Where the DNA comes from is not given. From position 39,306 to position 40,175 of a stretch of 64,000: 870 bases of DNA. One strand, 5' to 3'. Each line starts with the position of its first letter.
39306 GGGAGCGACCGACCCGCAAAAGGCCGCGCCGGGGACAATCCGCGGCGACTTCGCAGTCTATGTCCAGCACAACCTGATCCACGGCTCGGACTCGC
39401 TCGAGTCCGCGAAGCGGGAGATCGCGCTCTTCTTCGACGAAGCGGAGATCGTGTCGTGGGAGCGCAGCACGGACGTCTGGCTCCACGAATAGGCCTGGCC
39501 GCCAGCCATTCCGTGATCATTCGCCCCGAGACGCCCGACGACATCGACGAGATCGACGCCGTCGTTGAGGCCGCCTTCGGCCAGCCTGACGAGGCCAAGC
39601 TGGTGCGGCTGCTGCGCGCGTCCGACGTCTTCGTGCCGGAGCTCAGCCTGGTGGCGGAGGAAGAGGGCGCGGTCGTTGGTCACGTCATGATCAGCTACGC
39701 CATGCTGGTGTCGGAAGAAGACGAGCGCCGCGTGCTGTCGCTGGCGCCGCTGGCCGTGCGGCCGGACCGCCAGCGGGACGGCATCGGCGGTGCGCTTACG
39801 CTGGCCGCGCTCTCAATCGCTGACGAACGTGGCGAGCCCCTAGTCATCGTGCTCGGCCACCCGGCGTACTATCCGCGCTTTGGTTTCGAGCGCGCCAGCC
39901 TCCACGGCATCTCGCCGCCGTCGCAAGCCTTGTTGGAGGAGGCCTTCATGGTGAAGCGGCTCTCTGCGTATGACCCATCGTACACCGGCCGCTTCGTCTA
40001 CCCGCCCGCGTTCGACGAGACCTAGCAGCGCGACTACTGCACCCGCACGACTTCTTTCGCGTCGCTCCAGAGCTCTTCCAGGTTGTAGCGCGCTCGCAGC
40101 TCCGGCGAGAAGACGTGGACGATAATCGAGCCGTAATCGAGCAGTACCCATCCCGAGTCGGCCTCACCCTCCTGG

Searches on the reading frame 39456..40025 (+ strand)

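Call 55: search_protein_families(library=pfam, max_evalue=0.001, proteins=[window:39456-40025:+])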
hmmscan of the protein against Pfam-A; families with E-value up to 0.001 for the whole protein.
window:39456-40025:+ (189 aa): 3 families
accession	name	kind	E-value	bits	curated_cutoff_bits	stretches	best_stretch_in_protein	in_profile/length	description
PF13527.13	Acetyltransf_9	-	4e-12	46.7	25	1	22-146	2-126/127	Acetyltransferase (GNAT) domain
PF00583.31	Acetyltransf_1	-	5.5e-08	33.5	20.7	1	40-144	11-116/116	Acetyltransferase (GNAT) family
PF13508.13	Acetyltransf_7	-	9.5e-08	32.8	27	1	65-145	6-83/84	Acetyltransferase (GNAT) domain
